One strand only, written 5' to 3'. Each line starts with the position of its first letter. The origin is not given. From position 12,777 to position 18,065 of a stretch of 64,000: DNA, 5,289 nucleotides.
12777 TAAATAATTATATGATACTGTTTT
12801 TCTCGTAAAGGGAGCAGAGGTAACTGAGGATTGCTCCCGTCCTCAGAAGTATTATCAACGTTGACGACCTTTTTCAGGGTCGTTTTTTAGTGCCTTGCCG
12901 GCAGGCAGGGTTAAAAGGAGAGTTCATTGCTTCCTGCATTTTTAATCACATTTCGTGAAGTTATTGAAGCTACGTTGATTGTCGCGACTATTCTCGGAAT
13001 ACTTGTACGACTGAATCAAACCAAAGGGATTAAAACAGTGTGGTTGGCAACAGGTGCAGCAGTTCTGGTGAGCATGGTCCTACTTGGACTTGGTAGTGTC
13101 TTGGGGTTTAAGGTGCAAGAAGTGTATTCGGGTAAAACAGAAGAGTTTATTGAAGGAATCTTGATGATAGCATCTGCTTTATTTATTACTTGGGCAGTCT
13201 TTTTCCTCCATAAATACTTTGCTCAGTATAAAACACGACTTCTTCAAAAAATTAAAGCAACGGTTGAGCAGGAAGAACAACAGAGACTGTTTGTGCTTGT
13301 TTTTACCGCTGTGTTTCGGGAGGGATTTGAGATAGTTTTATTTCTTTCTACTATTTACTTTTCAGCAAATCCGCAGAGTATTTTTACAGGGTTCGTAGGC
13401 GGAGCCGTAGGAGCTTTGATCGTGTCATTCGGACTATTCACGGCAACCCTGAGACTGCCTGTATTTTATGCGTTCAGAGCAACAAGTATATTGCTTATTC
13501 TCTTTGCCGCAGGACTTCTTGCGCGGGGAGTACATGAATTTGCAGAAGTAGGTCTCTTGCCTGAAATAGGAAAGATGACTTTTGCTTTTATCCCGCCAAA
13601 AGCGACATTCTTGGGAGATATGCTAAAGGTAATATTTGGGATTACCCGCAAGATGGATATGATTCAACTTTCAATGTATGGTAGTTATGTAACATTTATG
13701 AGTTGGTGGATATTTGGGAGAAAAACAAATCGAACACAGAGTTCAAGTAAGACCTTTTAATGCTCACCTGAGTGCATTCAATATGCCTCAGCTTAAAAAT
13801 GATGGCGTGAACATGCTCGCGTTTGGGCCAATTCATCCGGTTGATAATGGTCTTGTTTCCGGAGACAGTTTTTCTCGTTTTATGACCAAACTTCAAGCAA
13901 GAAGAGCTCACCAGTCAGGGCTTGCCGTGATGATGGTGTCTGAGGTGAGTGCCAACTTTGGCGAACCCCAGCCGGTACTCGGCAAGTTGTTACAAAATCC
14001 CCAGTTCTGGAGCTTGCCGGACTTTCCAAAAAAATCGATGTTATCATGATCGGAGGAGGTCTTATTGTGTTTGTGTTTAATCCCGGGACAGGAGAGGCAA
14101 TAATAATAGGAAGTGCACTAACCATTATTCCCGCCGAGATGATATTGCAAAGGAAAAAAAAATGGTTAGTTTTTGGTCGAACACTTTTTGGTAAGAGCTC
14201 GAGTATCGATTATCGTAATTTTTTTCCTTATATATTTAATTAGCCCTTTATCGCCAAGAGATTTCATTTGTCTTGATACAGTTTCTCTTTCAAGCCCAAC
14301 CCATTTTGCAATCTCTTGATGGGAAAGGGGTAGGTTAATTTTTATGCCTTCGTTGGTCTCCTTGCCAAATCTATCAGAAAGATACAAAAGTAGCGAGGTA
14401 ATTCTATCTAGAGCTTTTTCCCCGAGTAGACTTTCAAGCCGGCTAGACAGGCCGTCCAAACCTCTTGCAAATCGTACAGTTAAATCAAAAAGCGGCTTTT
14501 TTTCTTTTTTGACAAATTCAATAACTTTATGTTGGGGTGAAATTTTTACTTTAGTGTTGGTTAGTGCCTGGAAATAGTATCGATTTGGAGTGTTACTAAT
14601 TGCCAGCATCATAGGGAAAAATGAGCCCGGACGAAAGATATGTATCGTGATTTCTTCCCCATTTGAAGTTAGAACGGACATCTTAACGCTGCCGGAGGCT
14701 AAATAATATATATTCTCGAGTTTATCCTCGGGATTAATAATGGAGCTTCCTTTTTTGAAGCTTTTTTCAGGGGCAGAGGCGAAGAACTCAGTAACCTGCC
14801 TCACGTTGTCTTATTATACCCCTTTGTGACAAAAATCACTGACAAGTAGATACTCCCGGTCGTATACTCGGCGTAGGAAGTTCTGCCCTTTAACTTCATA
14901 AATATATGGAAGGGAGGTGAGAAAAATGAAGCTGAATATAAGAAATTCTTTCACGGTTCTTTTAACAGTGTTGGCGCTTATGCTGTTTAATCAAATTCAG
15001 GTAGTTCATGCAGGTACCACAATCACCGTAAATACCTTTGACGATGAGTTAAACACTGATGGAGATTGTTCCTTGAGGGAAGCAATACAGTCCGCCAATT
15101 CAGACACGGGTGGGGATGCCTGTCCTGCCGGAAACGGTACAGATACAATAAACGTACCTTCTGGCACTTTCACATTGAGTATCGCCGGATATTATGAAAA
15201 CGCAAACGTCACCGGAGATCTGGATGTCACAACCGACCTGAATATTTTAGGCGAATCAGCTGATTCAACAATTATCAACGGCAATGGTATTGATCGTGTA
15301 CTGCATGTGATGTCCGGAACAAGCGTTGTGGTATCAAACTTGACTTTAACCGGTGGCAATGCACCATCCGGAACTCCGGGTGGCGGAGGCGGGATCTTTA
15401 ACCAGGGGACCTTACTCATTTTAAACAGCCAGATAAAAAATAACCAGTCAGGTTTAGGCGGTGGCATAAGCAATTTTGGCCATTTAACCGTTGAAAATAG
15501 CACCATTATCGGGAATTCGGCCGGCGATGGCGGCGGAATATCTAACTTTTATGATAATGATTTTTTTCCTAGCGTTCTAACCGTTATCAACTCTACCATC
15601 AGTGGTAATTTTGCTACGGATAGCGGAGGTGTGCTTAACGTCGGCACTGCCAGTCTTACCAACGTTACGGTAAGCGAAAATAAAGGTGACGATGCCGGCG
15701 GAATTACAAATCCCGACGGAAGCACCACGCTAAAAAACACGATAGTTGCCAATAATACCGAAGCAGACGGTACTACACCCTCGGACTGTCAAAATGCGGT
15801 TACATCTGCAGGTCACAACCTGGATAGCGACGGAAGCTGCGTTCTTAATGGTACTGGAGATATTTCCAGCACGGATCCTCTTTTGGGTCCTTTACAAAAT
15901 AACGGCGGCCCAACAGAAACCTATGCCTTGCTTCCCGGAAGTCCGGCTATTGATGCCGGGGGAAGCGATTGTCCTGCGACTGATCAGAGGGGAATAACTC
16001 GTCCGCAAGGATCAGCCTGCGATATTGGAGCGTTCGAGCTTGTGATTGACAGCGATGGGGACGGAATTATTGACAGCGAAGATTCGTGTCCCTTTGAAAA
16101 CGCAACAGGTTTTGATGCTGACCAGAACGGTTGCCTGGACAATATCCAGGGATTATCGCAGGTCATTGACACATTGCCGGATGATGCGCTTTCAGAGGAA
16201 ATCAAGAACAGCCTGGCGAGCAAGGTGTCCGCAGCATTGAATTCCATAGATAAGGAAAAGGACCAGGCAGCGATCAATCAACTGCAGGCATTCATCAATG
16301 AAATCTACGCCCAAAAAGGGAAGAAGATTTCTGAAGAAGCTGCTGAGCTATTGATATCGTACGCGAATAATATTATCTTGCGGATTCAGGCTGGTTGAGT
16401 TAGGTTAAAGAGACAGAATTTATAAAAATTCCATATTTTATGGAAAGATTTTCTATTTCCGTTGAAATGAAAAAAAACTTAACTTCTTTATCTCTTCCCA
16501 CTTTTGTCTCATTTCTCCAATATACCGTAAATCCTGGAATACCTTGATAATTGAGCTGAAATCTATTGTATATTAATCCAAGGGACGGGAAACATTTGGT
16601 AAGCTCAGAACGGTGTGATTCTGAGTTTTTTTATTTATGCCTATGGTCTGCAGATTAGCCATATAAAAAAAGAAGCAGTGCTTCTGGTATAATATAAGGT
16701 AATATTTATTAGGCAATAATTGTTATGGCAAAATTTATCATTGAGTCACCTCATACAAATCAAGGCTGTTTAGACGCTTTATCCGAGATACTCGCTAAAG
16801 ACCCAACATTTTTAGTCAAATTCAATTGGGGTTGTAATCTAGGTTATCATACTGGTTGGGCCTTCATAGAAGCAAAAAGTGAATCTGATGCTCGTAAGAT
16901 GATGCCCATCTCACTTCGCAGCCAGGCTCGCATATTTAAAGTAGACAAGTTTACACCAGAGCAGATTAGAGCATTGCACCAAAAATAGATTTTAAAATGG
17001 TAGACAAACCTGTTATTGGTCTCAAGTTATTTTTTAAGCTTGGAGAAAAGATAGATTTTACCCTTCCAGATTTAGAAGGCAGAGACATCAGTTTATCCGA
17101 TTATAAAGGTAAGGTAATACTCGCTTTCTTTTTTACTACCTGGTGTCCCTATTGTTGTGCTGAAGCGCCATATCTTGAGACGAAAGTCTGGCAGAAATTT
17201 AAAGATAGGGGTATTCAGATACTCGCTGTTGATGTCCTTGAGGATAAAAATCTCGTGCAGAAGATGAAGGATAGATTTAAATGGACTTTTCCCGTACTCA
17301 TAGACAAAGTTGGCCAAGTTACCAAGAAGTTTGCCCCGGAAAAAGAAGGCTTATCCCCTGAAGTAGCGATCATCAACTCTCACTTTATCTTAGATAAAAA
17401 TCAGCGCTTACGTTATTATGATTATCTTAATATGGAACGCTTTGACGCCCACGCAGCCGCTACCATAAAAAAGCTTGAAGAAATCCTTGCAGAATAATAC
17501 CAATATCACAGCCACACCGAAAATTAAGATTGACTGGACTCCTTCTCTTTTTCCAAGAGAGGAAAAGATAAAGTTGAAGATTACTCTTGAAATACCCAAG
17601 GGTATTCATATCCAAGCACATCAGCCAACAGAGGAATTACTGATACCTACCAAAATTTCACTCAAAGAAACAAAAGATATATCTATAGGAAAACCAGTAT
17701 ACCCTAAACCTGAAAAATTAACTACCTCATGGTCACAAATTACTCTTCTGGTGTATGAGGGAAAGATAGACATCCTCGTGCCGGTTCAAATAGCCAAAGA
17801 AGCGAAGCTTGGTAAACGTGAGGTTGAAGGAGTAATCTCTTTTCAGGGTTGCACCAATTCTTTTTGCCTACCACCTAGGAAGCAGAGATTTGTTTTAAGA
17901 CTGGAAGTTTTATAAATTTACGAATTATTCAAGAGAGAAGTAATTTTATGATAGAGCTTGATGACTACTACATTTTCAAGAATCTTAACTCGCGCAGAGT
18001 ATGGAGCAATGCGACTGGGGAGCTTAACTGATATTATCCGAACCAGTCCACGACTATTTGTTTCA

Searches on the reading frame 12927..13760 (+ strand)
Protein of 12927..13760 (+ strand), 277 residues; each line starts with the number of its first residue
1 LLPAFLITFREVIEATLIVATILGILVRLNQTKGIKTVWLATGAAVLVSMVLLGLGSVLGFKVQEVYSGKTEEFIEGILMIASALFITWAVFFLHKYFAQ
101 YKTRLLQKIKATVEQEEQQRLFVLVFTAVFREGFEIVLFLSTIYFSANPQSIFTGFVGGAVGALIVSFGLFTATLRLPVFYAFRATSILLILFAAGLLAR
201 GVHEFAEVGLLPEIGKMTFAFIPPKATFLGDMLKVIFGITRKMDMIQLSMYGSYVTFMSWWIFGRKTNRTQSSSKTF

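Call 22: search_protein_families(library=pfam, proteins=[window:12927-13760:+], max_evalue=0.001)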
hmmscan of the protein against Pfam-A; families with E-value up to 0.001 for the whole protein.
window:12927-13760:+ (277 aa): 1 family
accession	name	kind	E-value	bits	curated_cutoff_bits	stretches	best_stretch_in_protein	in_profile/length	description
PF03239.20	FTR1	-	2.6e-31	109.4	25.3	1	1-211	1-215/284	Iron permease FTR1 family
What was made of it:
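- The FTR1 gene at 12927..13760 has no partner gene beside it (call 22).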

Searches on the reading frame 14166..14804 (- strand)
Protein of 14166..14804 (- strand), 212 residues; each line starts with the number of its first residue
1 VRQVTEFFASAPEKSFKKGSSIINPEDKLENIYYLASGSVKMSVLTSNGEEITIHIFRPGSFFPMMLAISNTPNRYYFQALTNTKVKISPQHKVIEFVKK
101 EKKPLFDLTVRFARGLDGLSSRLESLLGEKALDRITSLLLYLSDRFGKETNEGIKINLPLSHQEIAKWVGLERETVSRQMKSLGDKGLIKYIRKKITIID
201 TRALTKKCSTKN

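Call 22: search_protein_families(library=pfam, proteins=[window:14166-14804:-], max_evalue=0.001)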
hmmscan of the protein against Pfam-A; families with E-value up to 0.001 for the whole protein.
window:14166-14804:- (212 aa): 5 families
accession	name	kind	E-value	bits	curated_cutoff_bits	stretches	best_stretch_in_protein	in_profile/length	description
PF13545.12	HTH_Crp_2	-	4e-18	65.6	27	1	134-205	2-68/70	Crp-like helix-turn-helix domain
PF00027.35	cNMP_binding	-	1.7e-15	57.2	27.5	1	14-100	2-88/89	Cyclic nucleotide-binding domain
PF00325.26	Crp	-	3.1e-10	40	21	1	158-189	1-32/32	Bacterial regulatory proteins, crp family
PF01978.25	TrmB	-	0.00078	19.7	25.6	0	159-195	22-58/68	Sugar-specific transcriptional regulator TrmB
PF13412.12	HTH_24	-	0.00081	19.3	21.9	0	160-190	18-48/48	Winged helix-turn-helix DNA-binding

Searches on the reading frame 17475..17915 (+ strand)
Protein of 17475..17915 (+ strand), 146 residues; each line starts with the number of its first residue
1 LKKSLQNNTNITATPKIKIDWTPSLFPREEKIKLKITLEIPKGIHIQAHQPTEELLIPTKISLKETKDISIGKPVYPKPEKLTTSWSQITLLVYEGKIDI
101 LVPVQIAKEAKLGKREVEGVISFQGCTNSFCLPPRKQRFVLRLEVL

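Call 22: search_protein_families(library=pfam, proteins=[window:17475-17915:+], max_evalue=0.001)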
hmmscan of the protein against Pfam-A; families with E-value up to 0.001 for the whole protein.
window:17475-17915:+ (146 aa): 1 family
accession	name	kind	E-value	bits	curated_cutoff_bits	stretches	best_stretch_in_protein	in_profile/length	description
PF11412.14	DsbD_N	-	1.3e-12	48.2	25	1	28-140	16-116/119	Thiol:disulfide interchange protein DsbD, N-terminal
